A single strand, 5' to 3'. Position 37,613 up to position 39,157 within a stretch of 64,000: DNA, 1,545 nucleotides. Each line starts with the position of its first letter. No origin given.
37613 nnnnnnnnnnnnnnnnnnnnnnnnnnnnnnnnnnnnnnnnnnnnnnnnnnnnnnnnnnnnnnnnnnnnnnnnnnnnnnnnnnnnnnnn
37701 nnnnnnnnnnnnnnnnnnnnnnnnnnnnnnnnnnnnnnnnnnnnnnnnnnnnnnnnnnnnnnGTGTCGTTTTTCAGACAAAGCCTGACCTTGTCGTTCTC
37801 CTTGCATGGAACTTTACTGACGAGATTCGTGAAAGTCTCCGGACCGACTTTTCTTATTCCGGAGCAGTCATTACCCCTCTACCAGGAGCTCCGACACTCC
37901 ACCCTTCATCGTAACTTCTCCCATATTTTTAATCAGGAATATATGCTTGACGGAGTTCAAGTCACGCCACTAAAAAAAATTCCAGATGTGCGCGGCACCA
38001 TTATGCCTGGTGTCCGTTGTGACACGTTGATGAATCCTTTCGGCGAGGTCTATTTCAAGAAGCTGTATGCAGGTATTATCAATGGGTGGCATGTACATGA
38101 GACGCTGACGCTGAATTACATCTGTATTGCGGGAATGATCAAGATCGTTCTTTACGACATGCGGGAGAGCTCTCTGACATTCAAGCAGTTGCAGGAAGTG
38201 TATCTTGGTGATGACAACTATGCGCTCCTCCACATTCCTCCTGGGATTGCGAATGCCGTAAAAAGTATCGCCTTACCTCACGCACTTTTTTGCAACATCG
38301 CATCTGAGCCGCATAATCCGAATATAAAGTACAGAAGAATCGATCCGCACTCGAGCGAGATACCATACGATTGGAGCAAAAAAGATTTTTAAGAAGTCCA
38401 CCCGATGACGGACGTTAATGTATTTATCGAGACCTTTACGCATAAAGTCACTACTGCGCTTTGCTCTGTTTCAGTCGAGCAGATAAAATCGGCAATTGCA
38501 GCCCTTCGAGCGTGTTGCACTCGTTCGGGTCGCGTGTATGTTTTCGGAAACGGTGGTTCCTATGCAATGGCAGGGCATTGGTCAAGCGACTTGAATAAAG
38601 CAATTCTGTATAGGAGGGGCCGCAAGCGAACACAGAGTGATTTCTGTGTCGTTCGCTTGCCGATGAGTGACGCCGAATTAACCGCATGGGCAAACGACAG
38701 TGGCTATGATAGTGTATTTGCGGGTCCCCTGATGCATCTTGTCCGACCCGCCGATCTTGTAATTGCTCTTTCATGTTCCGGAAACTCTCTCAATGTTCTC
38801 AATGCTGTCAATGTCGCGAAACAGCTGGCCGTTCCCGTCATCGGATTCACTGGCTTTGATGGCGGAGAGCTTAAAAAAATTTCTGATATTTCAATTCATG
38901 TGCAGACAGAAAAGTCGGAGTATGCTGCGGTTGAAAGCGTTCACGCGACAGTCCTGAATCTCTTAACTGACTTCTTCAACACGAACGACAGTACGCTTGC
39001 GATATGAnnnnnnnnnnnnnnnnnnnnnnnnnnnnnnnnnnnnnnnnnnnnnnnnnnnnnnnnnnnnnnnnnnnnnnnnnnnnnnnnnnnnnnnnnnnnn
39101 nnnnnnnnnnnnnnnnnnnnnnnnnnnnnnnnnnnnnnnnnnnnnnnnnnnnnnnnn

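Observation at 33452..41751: Two paralogous sugar C-methyltransferases embedded in a CDP-type (rfbF-rfbG) 6-deoxy sugar operon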

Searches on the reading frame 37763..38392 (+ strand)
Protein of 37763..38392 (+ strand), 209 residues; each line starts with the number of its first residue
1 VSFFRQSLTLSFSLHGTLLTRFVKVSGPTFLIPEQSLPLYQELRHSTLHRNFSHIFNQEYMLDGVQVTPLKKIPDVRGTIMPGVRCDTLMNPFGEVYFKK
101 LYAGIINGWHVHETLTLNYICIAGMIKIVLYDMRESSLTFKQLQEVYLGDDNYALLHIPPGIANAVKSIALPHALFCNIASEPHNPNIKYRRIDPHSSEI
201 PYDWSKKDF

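Call 3: search_protein_families(library=pfam, proteins=[window:37763-38392:+], max_evalue=0.01)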
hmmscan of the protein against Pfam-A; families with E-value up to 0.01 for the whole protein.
window:37763-38392:+ (209 aa): 2 families
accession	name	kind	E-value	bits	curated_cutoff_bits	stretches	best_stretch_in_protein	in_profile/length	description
PF00908.23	dTDP_sugar_isom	-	3e-09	37.2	27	1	95-204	42-152/168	dTDP-4-dehydrorhamnose 3,5-epimerase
PF05523.17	FdtA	-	0.0013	19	23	1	65-185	3-115/131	WxcM-like, C-terminal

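Call 5: search_protein_families(library=ncbifam, proteins=[window:37763-38392:+], max_evalue=0.001)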
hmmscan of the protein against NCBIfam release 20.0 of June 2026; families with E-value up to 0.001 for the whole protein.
window:37763-38392:+ (209 aa): 1 family
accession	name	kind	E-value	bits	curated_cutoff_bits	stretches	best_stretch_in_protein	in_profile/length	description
TIGR01221.1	rmlC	equivalog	0.00086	19.2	155.75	1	104-187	54-138/176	dTDP-4-dehydrorhamnose 3,5-epimerase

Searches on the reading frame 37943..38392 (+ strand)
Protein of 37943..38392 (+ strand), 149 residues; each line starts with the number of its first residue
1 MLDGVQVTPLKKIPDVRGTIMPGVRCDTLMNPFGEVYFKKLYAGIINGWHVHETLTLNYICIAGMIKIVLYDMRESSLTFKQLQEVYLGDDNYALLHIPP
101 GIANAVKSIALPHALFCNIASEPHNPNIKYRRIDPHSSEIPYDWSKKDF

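Call 58: search_solved_structures(query=window:37943-38392:+, max_evalue=0.01, show_alignments=2)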
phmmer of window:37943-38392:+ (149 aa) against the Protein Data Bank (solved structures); distinct sequences matched with E-value up to 0.01: 11.
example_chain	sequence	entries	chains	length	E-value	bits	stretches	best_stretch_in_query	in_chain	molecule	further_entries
3ejk_A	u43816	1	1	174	9.2e-18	68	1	2-148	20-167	dTDP Sugar Isomerase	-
2b9u_A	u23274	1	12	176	1e-05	28.9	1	42-138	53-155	hypothetical dTDP-4-dehydrorhamnose 3,5-epimerase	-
1wlt_A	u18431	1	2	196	1.3e-05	28.6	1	43-138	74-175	176aa long hypothetical dTDP-4-dehydrorhamnose 3,5-epimerase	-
3ryk_A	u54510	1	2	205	0.00064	23.1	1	43-117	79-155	dTDP-4-dehydrorhamnose 3,5-epimerase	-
1pm7_A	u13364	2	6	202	0.0009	22.6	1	42-130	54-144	RFBC | DTDP-4-DEHYDRORHAMNOSE 3,5-EPIMERASE RMLC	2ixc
7ani_A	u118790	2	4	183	0.0011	22.3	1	2-106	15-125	Thymidine diphospho-4-keto-rhamnose 3,5-epimerase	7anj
1upi_A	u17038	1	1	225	0.0011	22.3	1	42-130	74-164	DTDP-4-DEHYDRORHAMNOSE 3,5-EPIMERASE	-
8dcl_A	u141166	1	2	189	0.0012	22.2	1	2-106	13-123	GDP-D-glycero-4-keto-D-lyxo-heptose-3-epimerase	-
8dak_A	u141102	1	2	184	0.0029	21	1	2-105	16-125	GDP-D-glycero-4-keto-d-lyxo-heptose-3-epimerase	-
8db5_A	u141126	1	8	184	0.0053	20.1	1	2-106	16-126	GDP-D-glycero-4-keto-d-lyxo-heptose-3,5-epimerase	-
8dco_A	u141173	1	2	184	0.0061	19.9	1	2-105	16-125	GDP-D-glycero-4-keto-D-lyxo-heptose-3,5-epimerase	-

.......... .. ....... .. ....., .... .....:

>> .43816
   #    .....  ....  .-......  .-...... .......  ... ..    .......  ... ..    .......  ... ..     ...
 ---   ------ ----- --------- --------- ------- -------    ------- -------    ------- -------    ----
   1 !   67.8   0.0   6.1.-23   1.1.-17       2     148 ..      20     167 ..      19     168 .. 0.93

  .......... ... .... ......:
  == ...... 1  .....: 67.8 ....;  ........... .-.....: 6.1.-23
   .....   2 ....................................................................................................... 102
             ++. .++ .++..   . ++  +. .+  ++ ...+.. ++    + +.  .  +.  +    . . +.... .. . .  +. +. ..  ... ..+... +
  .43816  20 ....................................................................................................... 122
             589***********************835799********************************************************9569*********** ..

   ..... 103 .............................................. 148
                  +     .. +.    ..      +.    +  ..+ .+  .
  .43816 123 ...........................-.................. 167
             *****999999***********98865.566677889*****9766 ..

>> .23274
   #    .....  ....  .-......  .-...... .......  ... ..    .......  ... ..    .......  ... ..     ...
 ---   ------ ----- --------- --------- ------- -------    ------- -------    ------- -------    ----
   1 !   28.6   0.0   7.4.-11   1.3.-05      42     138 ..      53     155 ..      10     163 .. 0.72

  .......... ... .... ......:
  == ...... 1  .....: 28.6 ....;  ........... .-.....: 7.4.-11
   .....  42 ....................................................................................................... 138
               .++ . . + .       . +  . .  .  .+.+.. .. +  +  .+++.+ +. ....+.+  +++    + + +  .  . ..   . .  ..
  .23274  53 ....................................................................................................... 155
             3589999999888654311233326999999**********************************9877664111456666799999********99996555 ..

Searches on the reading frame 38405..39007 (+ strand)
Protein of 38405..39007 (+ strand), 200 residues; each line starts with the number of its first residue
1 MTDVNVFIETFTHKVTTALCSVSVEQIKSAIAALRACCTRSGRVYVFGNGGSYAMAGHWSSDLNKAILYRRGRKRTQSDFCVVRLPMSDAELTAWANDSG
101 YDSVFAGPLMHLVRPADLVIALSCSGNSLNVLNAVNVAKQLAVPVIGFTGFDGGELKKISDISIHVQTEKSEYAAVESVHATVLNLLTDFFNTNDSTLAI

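Call 3: search_protein_families(library=pfam, proteins=[window:38405-39007:+], max_evalue=0.01)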
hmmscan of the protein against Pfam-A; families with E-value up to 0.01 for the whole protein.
window:38405-39007:+ (200 aa): 2 families
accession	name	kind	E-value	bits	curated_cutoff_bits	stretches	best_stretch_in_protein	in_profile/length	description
PF13580.11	SIS_2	-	7.2e-14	52.4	27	1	23-150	17-138/138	SIS domain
PF01380.27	SIS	-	3.9e-12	46.5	25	1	108-184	46-123/131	SIS domain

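Call 5: search_protein_families(library=ncbifam, proteins=[window:38405-39007:+], max_evalue=0.001)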
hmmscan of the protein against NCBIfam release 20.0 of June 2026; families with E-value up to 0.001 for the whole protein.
window:38405-39007:+ (200 aa): 15 families
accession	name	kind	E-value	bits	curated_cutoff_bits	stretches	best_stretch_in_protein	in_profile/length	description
NF010546.0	PRK13936.1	equivalog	5.1e-27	94.9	276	1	18-192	20-189/197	phosphoheptose isomerase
TIGR00441.1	gmhA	equivalog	2.1e-24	86.3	209.45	1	40-189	10-151/154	D-sedoheptulose 7-phosphate isomerase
NF010547.0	PRK13938.1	equivalog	8.3e-24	84.3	320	1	4-170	8-168/196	D-sedoheptulose 7-phosphate isomerase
NF001628.0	PRK00414.1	equivalog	3.2e-22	79.1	265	1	23-188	26-183/192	D-sedoheptulose 7-phosphate isomerase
NF008138.0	PRK10886.1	equivalog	3.5e-15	56.2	352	1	12-192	10-187/196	DnaA initiator-associating protein DiaA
TIGR03127.2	RuMP_HxlB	equivalog_domain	3.6e-07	30.2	160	1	113-173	70-130/178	6-phospho-3-hexuloisomerase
NF002805.0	PRK02947.1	subfamily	7.2e-06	25.3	135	0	8-56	4-55/247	sugar isomerase domain-containing protein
NF008141.0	PRK10892.1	equivalog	1.6e-05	24.4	505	1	111-170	92-151/328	arabinose-5-phosphate isomerase KdsD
TIGR00393.1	kpsF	subfamily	1.9e-05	24.4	203.7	1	111-171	43-103/268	KpsF/GutQ family sugar-phosphate isomerase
NF008458.0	PRK11337.1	equivalog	2e-05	23.7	378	1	112-174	185-247/293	MurR/RpiR family transcriptional regulator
NF003915.0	PRK05441.1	subfamily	3e-05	23.2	168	0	113-168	129-184/300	N-acetylmuramic acid 6-phosphate etherase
NF040776.2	AlsR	equivalog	5.6e-05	22.2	400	1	112-168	173-229/279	transcriptional repressor AlsR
NF009222.0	PRK12570.1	subfamily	0.00017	20.5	255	0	116-168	139-191/307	N-acetylmuramic acid 6-phosphate etherase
TIGR00274.1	TIGR00274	equivalog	0.00028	20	302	0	115-168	126-179/291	N-acetylmuramic acid 6-phosphate etherase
NF041755.1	RuMP_HxlAB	equivalog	0.0006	18.9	500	0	100-178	272-350/391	bifunctional 3-hexulose-6-phosphate synthase/6-phospho-3-hexuloisomerase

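Call 57: search_solved_structures(query=window:38405-39007:+, max_evalue=0.00001, show_alignments=2)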
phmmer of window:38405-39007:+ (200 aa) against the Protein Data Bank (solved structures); distinct sequences matched with E-value up to 0.00001: 15.
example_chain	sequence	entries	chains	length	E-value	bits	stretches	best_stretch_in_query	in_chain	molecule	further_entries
5i01_A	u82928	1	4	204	6.4e-19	71.6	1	23-190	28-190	Phosphoheptose isomerase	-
5by2_A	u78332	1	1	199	1.2e-18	70.7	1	11-193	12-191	Phosphoheptose isomerase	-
1x92_A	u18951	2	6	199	4.4e-18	68.9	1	30-191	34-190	PHOSPHOHEPTOSE ISOMERASE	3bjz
1tk9_A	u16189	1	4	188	7.7e-18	68.1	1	25-190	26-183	Phosphoheptose isomerase 1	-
1x94_A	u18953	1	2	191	1.7e-16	63.7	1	23-189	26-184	putative Phosphoheptose isomerase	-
2i22_A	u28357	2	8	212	1.4e-15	60.7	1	23-189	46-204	Phosphoheptose isomerase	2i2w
5lu7_A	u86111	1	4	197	3e-15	59.7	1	30-168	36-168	Phosphoheptose isomerase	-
5ltz_A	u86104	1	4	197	3.7e-15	59.3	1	30-177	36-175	Phosphoheptose isomerase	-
3trj_A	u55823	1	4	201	5.4e-15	58.8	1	12-191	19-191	Phosphoheptose isomerase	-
2xbl_A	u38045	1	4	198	5.8e-15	58.7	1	30-168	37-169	PHOSPHOHEPTOSE ISOMERASE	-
2yva_A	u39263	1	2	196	6.4e-15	58.6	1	11-192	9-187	DnaA initiator-associating protein diaA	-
4u6n_A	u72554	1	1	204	6.7e-15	58.5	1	11-192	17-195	DnaA initiator-associating protein DiaA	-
2x3y_A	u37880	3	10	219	7.6e-15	58.3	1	30-168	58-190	PHOSPHOHEPTOSE ISOMERASE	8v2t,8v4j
5lu5_A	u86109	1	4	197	9.8e-15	58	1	30-168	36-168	Phosphoheptose isomerase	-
5lu6_A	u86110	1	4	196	6.4e-14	55.3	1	30-168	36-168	Phosphoheptose isomerase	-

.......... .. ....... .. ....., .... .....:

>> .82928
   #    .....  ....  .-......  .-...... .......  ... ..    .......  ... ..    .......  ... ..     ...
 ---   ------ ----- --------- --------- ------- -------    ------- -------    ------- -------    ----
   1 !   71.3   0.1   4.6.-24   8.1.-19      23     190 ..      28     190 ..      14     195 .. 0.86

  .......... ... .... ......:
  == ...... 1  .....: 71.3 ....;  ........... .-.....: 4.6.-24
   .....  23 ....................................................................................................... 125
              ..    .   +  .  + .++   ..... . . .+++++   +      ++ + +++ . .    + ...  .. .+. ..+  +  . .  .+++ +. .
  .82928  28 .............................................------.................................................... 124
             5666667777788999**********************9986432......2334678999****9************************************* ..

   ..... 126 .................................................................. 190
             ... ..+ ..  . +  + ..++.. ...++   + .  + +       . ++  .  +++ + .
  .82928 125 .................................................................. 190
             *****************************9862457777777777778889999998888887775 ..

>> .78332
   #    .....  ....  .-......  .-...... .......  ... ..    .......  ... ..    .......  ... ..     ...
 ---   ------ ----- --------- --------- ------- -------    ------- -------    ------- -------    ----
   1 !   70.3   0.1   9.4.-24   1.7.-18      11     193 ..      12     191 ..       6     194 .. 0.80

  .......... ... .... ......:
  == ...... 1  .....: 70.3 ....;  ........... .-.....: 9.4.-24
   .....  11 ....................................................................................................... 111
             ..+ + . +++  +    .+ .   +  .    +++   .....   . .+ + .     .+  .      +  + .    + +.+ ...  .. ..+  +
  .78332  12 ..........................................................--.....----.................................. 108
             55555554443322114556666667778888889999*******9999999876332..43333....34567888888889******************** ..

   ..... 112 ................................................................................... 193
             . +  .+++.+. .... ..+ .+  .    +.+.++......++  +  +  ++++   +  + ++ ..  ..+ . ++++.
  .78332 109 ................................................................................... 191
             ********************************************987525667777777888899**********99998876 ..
